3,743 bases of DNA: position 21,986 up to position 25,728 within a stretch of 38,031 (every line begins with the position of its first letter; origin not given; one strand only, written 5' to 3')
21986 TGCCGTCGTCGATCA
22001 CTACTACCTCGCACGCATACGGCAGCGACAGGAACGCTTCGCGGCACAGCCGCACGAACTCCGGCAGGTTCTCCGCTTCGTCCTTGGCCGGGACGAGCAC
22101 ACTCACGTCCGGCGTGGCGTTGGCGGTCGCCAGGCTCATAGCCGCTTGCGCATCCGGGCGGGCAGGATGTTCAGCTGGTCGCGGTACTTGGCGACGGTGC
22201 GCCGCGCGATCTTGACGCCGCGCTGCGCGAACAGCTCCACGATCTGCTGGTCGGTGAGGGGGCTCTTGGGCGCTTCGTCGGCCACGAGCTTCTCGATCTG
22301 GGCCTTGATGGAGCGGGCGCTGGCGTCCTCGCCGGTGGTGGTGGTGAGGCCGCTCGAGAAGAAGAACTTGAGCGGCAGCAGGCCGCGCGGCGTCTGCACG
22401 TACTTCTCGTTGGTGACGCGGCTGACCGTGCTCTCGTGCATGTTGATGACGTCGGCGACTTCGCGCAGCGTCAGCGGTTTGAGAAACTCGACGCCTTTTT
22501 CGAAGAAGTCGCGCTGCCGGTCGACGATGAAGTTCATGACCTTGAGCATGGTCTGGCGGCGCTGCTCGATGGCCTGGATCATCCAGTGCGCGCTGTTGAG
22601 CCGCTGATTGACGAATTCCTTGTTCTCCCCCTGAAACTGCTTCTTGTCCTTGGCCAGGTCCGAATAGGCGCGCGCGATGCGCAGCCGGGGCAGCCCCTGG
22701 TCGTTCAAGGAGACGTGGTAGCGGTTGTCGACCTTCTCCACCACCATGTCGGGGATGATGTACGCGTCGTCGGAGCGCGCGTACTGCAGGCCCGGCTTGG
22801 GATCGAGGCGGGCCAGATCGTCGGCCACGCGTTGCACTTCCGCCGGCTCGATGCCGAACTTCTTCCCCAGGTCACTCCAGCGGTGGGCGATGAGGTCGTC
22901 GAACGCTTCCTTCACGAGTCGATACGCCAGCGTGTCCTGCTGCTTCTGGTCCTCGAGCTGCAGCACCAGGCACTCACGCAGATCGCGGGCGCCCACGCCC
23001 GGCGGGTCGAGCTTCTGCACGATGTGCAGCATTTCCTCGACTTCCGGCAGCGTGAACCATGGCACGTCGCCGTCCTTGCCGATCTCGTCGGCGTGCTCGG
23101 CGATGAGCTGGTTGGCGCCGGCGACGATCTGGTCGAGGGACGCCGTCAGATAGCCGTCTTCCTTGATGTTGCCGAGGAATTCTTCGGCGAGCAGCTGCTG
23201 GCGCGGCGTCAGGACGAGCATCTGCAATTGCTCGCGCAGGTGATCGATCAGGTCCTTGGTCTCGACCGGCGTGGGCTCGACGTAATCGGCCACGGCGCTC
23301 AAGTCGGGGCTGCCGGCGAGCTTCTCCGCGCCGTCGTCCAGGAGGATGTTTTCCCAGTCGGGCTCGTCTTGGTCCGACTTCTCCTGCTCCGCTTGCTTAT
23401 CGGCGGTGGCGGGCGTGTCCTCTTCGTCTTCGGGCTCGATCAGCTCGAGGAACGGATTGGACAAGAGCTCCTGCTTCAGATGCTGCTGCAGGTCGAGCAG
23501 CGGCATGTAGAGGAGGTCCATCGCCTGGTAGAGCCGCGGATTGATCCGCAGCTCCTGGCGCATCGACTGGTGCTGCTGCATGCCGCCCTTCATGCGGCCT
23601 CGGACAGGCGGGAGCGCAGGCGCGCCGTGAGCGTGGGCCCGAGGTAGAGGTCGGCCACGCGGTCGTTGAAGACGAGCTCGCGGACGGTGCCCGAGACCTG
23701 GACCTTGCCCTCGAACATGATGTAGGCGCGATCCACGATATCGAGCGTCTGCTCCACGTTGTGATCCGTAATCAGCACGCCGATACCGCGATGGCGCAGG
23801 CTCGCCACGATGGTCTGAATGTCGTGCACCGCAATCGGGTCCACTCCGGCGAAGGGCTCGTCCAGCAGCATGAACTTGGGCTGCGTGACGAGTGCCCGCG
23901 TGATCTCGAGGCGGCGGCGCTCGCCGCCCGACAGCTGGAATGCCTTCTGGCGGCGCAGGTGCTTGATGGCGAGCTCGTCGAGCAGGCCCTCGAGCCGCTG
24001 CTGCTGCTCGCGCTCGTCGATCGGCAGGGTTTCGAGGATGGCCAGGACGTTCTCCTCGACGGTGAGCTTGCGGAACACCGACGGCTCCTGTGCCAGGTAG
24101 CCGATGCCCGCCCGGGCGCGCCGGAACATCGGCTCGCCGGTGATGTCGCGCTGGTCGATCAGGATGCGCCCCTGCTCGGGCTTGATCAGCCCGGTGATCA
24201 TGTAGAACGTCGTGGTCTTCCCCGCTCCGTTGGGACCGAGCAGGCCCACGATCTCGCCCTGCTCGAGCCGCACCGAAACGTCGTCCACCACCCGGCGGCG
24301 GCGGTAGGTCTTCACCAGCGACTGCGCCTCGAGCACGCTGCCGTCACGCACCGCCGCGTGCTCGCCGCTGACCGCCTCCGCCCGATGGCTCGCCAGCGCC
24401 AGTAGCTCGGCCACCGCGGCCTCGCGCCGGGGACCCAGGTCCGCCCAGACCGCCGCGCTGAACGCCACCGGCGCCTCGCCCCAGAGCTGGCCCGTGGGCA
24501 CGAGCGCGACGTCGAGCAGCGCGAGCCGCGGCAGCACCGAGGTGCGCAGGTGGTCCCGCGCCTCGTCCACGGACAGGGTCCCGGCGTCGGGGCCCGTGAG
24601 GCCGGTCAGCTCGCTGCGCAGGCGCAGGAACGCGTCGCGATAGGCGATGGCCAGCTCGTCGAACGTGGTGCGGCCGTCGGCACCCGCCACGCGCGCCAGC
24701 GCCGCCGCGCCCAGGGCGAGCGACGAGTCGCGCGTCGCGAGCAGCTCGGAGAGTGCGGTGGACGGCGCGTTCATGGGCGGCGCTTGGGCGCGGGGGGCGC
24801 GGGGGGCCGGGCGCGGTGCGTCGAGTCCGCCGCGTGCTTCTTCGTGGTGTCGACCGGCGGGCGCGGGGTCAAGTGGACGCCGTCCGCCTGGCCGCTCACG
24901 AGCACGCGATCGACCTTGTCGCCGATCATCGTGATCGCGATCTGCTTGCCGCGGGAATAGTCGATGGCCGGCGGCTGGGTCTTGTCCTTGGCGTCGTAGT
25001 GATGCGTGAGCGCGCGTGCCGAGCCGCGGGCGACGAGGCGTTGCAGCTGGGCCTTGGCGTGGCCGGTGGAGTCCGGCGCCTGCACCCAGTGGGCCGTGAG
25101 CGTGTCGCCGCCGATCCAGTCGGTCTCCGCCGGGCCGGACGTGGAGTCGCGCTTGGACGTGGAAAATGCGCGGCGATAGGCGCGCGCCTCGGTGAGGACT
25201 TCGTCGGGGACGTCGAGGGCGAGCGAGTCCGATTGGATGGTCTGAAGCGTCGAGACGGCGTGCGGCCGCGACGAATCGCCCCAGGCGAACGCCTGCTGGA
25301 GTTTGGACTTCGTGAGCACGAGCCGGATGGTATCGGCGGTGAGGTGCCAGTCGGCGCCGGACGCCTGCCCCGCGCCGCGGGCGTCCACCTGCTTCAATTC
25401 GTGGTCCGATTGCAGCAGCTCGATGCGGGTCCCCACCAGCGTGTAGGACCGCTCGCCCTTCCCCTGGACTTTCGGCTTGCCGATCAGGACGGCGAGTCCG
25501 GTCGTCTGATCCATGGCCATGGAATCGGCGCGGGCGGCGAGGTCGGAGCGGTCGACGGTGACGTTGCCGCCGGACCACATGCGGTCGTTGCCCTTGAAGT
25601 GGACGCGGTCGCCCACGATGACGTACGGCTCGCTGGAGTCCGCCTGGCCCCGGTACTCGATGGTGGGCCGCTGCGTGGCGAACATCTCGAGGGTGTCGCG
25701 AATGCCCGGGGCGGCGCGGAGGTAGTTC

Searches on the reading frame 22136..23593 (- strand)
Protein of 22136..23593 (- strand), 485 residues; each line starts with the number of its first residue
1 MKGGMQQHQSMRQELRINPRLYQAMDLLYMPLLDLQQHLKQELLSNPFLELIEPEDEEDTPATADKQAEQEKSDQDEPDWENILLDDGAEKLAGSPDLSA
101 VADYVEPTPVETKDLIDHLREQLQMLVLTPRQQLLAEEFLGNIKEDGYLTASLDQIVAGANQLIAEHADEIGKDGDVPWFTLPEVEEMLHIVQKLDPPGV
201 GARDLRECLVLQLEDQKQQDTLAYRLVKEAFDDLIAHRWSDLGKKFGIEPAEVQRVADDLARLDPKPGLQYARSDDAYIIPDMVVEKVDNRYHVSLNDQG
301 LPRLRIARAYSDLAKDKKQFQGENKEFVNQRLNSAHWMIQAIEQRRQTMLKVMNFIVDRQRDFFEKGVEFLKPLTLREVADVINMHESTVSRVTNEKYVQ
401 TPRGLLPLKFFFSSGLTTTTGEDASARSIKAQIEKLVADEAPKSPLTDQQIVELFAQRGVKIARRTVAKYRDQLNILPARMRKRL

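Call 38: search_protein_families(library=pfam, proteins=[window:22136-23593:-], max_evalue=0.0001)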
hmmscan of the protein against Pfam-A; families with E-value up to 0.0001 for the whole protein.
window:22136-23593:- (485 aa): 3 families
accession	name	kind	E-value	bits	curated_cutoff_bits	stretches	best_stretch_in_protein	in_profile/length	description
PF04552.19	Sigma54_DBD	-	2.3e-62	209.9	22.8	1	326-484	2-160/160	Sigma-54, DNA binding domain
PF04963.19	Sigma54_CBD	-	2e-53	181.3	22.9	1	109-310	6-185/185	Sigma-54 factor, core binding domain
PF00309.25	Sigma54_AID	-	6.6e-12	45.5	23.8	1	7-51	2-46/46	Sigma-54 factor, Activator interacting domain (AID)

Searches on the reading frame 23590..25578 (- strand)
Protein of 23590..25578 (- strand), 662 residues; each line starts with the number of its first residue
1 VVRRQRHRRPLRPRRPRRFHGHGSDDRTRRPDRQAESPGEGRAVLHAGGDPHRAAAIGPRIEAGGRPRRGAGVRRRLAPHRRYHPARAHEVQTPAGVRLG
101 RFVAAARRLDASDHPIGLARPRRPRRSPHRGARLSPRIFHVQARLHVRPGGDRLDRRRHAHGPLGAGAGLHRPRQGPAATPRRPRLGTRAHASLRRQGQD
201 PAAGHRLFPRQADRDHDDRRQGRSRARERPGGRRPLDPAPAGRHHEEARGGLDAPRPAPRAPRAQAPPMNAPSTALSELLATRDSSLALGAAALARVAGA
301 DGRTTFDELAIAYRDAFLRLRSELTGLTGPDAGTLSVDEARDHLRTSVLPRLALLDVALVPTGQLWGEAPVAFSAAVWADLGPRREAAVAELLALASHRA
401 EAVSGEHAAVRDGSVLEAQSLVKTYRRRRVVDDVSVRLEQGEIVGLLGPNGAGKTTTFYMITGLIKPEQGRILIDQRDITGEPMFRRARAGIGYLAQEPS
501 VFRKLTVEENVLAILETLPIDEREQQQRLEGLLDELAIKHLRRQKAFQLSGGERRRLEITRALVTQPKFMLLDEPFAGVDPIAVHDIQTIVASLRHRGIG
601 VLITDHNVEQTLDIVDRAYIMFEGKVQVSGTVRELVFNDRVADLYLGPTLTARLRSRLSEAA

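Call 38: search_protein_families(library=pfam, proteins=[window:23590-25578:-], max_evalue=0.0001)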
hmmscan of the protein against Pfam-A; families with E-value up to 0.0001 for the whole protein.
window:23590-25578:- (662 aa): 2 families
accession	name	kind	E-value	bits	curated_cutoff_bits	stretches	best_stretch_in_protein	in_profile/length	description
PF00005.33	ABC_tran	-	6.9e-39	134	25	1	432-577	2-137/137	ABC transporter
PF13304.12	AAA_21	-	3.8e-05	24.3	27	0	527-607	220-299/304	AAA domain, putative AbiEii toxin, Type IV TA system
